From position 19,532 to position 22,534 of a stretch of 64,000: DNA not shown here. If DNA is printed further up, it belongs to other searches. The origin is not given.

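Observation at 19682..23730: Archaeal three-gene glycyl-radical enzyme system built like HPAD, with a GCLQ (not GCxE) catalytic loop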

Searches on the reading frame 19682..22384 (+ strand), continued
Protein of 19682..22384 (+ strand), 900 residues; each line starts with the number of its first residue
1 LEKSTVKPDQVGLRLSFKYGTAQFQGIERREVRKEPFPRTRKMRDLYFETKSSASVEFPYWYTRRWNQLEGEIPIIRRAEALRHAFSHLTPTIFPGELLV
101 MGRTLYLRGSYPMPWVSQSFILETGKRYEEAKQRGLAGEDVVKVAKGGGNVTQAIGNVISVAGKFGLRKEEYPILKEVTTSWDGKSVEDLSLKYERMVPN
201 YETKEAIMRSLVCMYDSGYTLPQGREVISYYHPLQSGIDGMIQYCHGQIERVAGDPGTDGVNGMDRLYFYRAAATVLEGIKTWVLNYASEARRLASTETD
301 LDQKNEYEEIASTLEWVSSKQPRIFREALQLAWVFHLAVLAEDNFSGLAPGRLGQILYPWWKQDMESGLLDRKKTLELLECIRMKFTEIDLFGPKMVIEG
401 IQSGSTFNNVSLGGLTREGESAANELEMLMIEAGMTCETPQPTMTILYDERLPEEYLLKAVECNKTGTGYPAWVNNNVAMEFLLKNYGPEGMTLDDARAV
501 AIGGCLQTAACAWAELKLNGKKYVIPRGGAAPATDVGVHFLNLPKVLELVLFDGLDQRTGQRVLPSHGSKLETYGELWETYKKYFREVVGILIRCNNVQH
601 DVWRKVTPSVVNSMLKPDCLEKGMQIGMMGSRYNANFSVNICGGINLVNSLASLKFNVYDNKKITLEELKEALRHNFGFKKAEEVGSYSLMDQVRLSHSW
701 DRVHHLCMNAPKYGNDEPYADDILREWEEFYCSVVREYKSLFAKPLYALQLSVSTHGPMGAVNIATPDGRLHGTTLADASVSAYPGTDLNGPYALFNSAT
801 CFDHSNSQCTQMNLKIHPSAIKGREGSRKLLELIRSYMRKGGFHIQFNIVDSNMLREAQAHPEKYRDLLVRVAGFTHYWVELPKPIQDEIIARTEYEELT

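Call 10: find_homologous_proteins(query=window:19682-22384:+, max_evalue=1e-50)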
Query window:19682-22384:+ (900 aa): 941 proteins with E <= 1e-50 among 8000 candidates; the best 120 are listed.
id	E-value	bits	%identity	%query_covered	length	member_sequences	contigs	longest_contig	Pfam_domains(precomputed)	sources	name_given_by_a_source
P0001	0.0e+0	2101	100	100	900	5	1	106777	PF02901.21,PF01228.27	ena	-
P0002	0.0e+0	1854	85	100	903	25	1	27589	PF02901.21,PF01228.27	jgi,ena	-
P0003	0.0e+0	1743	81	99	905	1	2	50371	PF02901.21,PF01228.27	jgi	jgi:4-hydroxyphenylacetate decarboxylase large subunit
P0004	0.0e+0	1656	77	99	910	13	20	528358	PF02901.21,PF01228.27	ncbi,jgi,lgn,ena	ncbi:MAG: 4-hydroxyphenylacetate decarboxylase large subunit [Candidatus Bathyarchaeia archaeon]|jgi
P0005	0.0e+0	1489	70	97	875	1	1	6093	PF02901.21,PF01228.27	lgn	-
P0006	0.0e+0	1402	67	98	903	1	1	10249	PF02901.21,PF01228.27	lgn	-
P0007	0.0e+0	1386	65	98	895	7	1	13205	PF02901.21,PF01228.27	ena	-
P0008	0.0e+0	1386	65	100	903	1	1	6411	PF02901.21,PF01228.27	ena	-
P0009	0.0e+0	1385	65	100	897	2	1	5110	PF02901.21,PF01228.27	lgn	-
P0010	0.0e+0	1384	64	98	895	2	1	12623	PF02901.21,PF01228.27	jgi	jgi:4-hydroxyphenylacetate decarboxylase large subunit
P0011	0.0e+0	1375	64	99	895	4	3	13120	PF02901.21,PF01228.27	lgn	-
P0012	0.0e+0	1375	65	98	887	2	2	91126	PF02901.21,PF01228.27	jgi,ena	-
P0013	0.0e+0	1372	64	98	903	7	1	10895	PF02901.21,PF01228.27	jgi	jgi:4-hydroxyphenylacetate decarboxylase large subunit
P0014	0.0e+0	1370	65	100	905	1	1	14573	PF02901.21,PF01228.27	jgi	jgi:4-hydroxyphenylacetate decarboxylase large subunit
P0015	0.0e+0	1370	65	98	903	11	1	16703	PF02901.21,PF01228.27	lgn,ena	-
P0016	0.0e+0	1365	65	99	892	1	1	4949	PF02901.21,PF01228.27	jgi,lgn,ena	-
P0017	0.0e+0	1365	64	99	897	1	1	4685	PF02901.21,PF01228.27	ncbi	-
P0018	0.0e+0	1363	65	98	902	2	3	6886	PF02901.21,PF01228.27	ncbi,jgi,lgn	-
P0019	0.0e+0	1362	65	97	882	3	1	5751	PF02901.21,PF01228.27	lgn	-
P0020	0.0e+0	1359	63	100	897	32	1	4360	PF02901.21,PF01228.27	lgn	-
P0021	0.0e+0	1352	65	97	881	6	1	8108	PF02901.21,PF01228.27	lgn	-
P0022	0.0e+0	1351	63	99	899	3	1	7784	PF02901.21,PF01228.27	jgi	jgi:4-hydroxyphenylacetate decarboxylase large subunit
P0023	0.0e+0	1344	65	97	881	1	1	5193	PF02901.21,PF01228.27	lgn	-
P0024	0.0e+0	1343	62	99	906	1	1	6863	PF02901.21,PF01228.27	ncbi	-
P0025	0.0e+0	1342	64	98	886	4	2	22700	PF02901.21,PF01228.27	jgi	-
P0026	0.0e+0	1331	62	99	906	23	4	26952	PF02901.21,PF01228.27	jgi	-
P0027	0.0e+0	1330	65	96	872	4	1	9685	PF02901.21,PF01228.27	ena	-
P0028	0.0e+0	1328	64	96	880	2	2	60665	PF02901.21,PF01228.27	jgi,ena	jgi:4-hydroxyphenylacetate decarboxylase large subunit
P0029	0.0e+0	1327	63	99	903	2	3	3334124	PF02901.21,PF01228.27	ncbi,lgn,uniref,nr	ncbi:4-hydroxyphenylacetate decarboxylase subunit B [Thermanaeromonas toyohensis ToBE]|uniref:4-hydr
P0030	0.0e+0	1325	62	98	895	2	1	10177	PF02901.21,PF01228.27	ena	-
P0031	0.0e+0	1325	63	98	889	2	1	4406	PF02901.21,PF01228.27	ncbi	-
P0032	0.0e+0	1323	64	97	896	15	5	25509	PF02901.21,PF01228.27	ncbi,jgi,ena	ncbi:MAG: 4-hydroxyphenylacetate decarboxylase large subunit [Methanomicrobiales archaeon]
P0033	0.0e+0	1322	63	98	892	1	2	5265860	PF02901.21,PF01228.27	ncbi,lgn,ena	-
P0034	0.0e+0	1320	63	98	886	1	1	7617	PF02901.21,PF01228.27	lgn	-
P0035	0.0e+0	1319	62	99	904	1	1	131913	PF02901.21,PF01228.27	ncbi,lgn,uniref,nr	ncbi:4-hydroxyphenylacetate decarboxylase large subunit [Sporolituus thermophilus]|uniref:4-hydroxyp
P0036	0.0e+0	1318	61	99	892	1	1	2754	PF02901.21,PF01228.27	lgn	-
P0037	0.0e+0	1317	62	98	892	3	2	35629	PF02901.21,PF01228.27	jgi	jgi:4-hydroxyphenylacetate decarboxylase large subunit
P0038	0.0e+0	1317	61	99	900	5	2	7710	PF02901.21,PF01228.27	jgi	-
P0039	0.0e+0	1316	62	98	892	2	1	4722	PF02901.21,PF01228.27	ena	-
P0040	0.0e+0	1315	62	98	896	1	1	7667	PF02901.21,PF01228.27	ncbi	-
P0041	0.0e+0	1315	62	98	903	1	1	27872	PF02901.21,PF01228.27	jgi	jgi:4-hydroxyphenylacetate decarboxylase large subunit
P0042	0.0e+0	1315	62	98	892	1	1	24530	PF02901.21,PF01228.27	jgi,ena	-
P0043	0.0e+0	1315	62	98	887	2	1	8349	PF02901.21,PF01228.27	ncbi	-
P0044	0.0e+0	1315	62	99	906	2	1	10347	PF02901.21,PF01228.27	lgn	-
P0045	0.0e+0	1315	62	98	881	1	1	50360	PF02901.21,PF01228.27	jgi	-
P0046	0.0e+0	1314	62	98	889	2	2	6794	PF02901.21,PF01228.27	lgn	-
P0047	0.0e+0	1313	62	98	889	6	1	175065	PF02901.21,PF01228.27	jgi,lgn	-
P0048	0.0e+0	1313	62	98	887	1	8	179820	PF02901.21,PF01228.27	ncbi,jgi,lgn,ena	-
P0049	0.0e+0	1313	61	98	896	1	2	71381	PF02901.21,PF01228.27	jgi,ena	-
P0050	0.0e+0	1312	63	97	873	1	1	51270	PF02901.21,PF01228.27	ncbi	ncbi:MAG: 4-hydroxyphenylacetate decarboxylase large subunit [Pseudomonadota bacterium]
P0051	0.0e+0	1312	62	98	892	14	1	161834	PF02901.21,PF01228.27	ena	-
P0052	0.0e+0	1312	61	99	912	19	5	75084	PF02901.21,PF01228.27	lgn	-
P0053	0.0e+0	1311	62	98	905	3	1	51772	PF02901.21,PF01228.27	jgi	-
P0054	0.0e+0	1311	62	98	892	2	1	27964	PF02901.21,PF01228.27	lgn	-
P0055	0.0e+0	1311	62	98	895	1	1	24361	PF02901.21,PF01228.27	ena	-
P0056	0.0e+0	1310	61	97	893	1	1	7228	PF02901.21,PF01228.27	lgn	-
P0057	0.0e+0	1309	62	98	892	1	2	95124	PF02901.21,PF01228.27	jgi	jgi:4-hydroxyphenylacetate decarboxylase large subunit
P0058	0.0e+0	1309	62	98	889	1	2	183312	PF02901.21,PF01228.27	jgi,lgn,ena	-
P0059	0.0e+0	1308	63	99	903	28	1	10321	PF02901.21,PF01228.27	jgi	-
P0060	0.0e+0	1307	62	97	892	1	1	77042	PF02901.21,PF01228.27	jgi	jgi:4-hydroxyphenylacetate decarboxylase large subunit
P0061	0.0e+0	1306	62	97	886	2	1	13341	PF02901.21,PF01228.27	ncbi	-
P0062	0.0e+0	1306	62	97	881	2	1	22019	PF02901.21,PF01228.27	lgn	-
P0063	0.0e+0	1306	61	98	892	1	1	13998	PF02901.21,PF01228.27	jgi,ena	-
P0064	0.0e+0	1306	61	98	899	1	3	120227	PF02901.21,PF01228.27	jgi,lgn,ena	-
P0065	0.0e+0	1305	62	98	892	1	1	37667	PF02901.21,PF01228.27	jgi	jgi:4-hydroxyphenylacetate decarboxylase large subunit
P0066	0.0e+0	1305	62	98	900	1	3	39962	PF02901.21,PF01228.27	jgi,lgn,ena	-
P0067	0.0e+0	1305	62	98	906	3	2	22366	PF02901.21,PF01228.27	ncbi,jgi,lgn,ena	-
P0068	0.0e+0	1305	60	100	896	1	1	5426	PF02901.21,PF01228.27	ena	-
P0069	0.0e+0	1305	64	97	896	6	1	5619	PF02901.21,PF01228.27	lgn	-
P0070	0.0e+0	1304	63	97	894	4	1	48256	PF02901.21,PF01228.27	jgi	-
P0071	0.0e+0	1304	61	98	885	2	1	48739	PF02901.21,PF01228.27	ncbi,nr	ncbi:MAG: 4-hydroxyphenylacetate decarboxylase large subunit [Lentimicrobiaceae bacterium]|nr:4-hydr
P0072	0.0e+0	1304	62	97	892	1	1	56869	PF02901.21,PF01228.27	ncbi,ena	-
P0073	0.0e+0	1304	60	100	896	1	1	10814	PF02901.21,PF01228.27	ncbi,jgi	-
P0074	0.0e+0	1304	62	98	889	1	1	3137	PF02901.21,PF01228.27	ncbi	-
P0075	0.0e+0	1304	61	99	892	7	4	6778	PF02901.21,PF01228.27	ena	-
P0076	0.0e+0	1303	62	98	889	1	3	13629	PF02901.21,PF01228.27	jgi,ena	-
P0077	0.0e+0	1303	61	98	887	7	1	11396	PF02901.21,PF01228.27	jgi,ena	-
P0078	0.0e+0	1303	62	99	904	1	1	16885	PF02901.21,PF01228.27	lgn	-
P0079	0.0e+0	1303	61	98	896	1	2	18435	PF02901.21,PF01228.27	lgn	-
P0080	0.0e+0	1303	62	97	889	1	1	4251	PF02901.21,PF01228.27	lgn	-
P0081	0.0e+0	1303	62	98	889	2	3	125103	PF02901.21,PF01228.27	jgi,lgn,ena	-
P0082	0.0e+0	1302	62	98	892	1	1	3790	PF02901.21,PF01228.27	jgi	jgi:4-hydroxyphenylacetate decarboxylase large subunit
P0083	0.0e+0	1302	62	99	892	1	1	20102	PF02901.21,PF01228.27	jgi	jgi:4-hydroxyphenylacetate decarboxylase large subunit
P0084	0.0e+0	1301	63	98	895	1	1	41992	PF02901.21,PF01228.27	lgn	-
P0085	0.0e+0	1301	62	98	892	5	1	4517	PF02901.21,PF01228.27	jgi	jgi:4-hydroxyphenylacetate decarboxylase large subunit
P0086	0.0e+0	1301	62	98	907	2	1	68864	PF02901.21,PF01228.27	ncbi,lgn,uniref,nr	ncbi:4-hydroxyphenylacetate decarboxylase subunit B [Thermosyntropha lipolytica DSM 11003]|uniref:4-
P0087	0.0e+0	1300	62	98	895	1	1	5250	PF02901.21,PF01228.27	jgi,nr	nr:4-hydroxyphenylacetate decarboxylase large subunit [Bacteroidota bacterium]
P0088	0.0e+0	1300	62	98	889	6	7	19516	PF02901.21,PF01228.27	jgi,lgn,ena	-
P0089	0.0e+0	1300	61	98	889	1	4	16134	PF02901.21,PF01228.27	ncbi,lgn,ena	-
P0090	0.0e+0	1300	62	98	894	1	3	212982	PF02901.21,PF01228.27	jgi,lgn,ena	-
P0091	0.0e+0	1300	62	98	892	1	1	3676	PF02901.21,PF01228.27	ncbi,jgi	jgi:4-hydroxyphenylacetate decarboxylase large subunit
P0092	0.0e+0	1299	61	98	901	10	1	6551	PF02901.21,PF01228.27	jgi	jgi:4-hydroxyphenylacetate decarboxylase large subunit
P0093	0.0e+0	1299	63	98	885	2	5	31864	PF02901.21,PF01228.27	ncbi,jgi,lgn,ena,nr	ncbi:MAG: 4-hydroxyphenylacetate decarboxylase large subunit [Ignavibacteria bacterium]|nr:4-hydroxy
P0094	0.0e+0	1299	62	98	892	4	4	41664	PF02901.21,PF01228.27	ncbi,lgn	-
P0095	0.0e+0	1299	60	98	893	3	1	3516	PF02901.21,PF01228.27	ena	-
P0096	0.0e+0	1299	62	98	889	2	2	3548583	PF02901.21,PF01228.27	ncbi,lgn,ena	-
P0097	0.0e+0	1299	62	98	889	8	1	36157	PF02901.21,PF01228.27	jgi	-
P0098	0.0e+0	1298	61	98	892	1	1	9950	PF02901.21,PF01228.27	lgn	-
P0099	0.0e+0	1298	62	98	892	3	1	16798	PF02901.21,PF01228.27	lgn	-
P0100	0.0e+0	1298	62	98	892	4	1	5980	PF02901.21,PF01228.27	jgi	jgi:4-hydroxyphenylacetate decarboxylase large subunit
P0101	0.0e+0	1298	61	98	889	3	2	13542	PF02901.21,PF01228.27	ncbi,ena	-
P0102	0.0e+0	1298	61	98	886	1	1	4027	PF02901.21,PF01228.27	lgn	-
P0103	0.0e+0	1297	62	98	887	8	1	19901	PF02901.21,PF01228.27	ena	-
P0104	0.0e+0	1297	61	98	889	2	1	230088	PF02901.21,PF01228.27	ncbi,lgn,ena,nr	ncbi:MAG: 4-hydroxyphenylacetate decarboxylase large subunit [Bacteroidales bacterium]|nr:4-hydroxyp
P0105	0.0e+0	1297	62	98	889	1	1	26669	PF02901.21,PF01228.27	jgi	-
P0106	0.0e+0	1297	62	98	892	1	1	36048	PF02901.21,PF01228.27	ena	-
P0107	0.0e+0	1297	62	97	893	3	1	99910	PF02901.21,PF01228.27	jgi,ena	jgi:4-hydroxyphenylacetate decarboxylase large subunit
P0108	0.0e+0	1296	61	98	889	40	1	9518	PF02901.21,PF01228.27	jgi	-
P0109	0.0e+0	1296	61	98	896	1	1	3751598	PF02901.21,PF01228.27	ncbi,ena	-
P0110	0.0e+0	1296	63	96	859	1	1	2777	PF02901.21,PF01228.27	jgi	jgi:4-hydroxyphenylacetate decarboxylase large subunit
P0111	0.0e+0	1296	60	100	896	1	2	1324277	PF02901.21,PF01228.27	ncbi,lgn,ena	-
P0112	0.0e+0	1296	60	100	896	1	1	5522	PF02901.21,PF01228.27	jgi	-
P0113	0.0e+0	1296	61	98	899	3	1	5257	PF02901.21,PF01228.27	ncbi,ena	-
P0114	0.0e+0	1296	60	98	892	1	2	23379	PF02901.21,PF01228.27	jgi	-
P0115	0.0e+0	1296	61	98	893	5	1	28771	PF02901.21,PF01228.27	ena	-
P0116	0.0e+0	1296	62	98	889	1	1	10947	PF02901.21,PF01228.27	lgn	-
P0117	0.0e+0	1296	62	98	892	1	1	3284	PF02901.21,PF01228.27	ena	-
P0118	0.0e+0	1295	61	98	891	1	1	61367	PF02901.21,PF01228.27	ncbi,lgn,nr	ncbi:MAG: 4-hydroxyphenylacetate decarboxylase large subunit [Candidatus Cloacimonadales bacterium]|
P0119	0.0e+0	1295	61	98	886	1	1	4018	PF02901.21,PF01228.27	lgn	-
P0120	0.0e+0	1295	61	98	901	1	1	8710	PF02901.21,PF01228.27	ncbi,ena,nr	ncbi:MAG TPA: 4-hydroxyphenylacetate decarboxylase large subunit [Bacteroidales bacterium]|nr:4-hydr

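Call 16: find_encoding_contigs(protein=P0012, flank=10000, max_places=3)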
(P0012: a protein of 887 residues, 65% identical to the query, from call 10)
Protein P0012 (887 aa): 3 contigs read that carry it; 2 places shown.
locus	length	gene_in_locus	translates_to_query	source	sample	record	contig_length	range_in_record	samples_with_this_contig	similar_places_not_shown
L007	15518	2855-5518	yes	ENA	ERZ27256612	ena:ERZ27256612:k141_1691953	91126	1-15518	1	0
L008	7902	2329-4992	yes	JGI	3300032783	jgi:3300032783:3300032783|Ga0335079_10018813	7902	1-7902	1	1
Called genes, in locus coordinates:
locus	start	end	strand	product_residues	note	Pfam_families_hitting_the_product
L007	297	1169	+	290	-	PF02653:BPD_transp_2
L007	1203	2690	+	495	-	PF00005:ABC_tran, PF13304:AAA_21 (faint), PF00005:ABC_tran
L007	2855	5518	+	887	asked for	PF02901:PFL-like, PF01228:Gly_radical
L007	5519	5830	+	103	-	PF18671:4HPAD_g_N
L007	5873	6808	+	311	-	PF13353:Fer4_12, PF04055:Radical_SAM, PF12838:Fer4_7 (weak), PF00037:Fer4 (faint), PF12837:Fer4_6 (faint), PF13187:Fer4_9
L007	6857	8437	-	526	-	PF20695:UbiD_N, PF01977:UbiD, PF20696:UbiD_C (weak)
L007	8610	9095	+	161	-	PF12641:Flavodoxin_3 (faint), PF12682:Flavodoxin_4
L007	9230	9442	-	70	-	-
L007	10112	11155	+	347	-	PF14312:FG-GAP_2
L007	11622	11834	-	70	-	-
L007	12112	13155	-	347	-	PF02073:Peptidase_M29 (faint)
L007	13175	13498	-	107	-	-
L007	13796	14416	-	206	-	PF00126:HTH_1, PF03459:TOBE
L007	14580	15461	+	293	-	PF01547:SBP_bac_1, PF13531:SBP_bac_11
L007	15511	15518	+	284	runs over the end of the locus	PF00528:BPD_transp_1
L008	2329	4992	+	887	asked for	PF02901:PFL-like, PF01228:Gly_radical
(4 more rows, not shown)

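Call 17: find_encoding_contigs(protein=P0004, flank=10000, max_places=3)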
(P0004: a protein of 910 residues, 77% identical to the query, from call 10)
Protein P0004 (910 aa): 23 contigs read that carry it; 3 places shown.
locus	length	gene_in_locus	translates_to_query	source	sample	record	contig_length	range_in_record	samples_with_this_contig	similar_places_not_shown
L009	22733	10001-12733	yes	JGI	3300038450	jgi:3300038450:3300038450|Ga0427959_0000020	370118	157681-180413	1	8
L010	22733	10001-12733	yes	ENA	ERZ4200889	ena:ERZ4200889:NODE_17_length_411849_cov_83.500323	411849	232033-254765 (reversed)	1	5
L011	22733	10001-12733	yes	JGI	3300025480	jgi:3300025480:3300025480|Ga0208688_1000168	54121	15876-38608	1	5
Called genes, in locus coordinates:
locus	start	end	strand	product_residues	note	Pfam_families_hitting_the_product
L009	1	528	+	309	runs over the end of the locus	PF02653:BPD_transp_2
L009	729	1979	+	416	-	PF01979:Amidohydro_1, PF07969:Amidohydro_3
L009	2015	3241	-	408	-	PF04389:Peptidase_M28, PF01546:Peptidase_M20, PF07687:M20_dimer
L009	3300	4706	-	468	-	PF22039:HUTI_composite_bact, PF01979:Amidohydro_1, PF07969:Amidohydro_3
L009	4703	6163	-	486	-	PF07969:Amidohydro_3 (faint), PF01979:Amidohydro_1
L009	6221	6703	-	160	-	PF00111:Fer2, PF01799:Fer2_2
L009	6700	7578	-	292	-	PF00941:FAD_binding_5, PF03450:CO_deh_flav_C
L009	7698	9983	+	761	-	PF01315:Ald_Xan_dh_C, PF02738:MoCoBD_1, PF20256:MoCoBD_2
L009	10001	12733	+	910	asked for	PF02901:PFL-like, PF01228:Gly_radical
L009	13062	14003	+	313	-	PF13353:Fer4_12 (weak), PF04055:Radical_SAM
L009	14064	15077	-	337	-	PF08240:ADH_N, PF16912:Glu_dehyd_C, PF00107:ADH_zinc_N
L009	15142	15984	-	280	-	PF01048:PNP_UDP_1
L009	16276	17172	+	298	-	-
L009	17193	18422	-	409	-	PF00202:Aminotran_3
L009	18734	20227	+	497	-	PF00324:AA_permease, PF13520:AA_permease_2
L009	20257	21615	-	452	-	PF01979:Amidohydro_1, PF07969:Amidohydro_3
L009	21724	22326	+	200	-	PF09347:DUF1989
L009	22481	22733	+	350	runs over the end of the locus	-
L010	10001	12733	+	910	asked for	PF02901:PFL-like, PF01228:Gly_radical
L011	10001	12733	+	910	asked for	PF02901:PFL-like, PF01228:Gly_radical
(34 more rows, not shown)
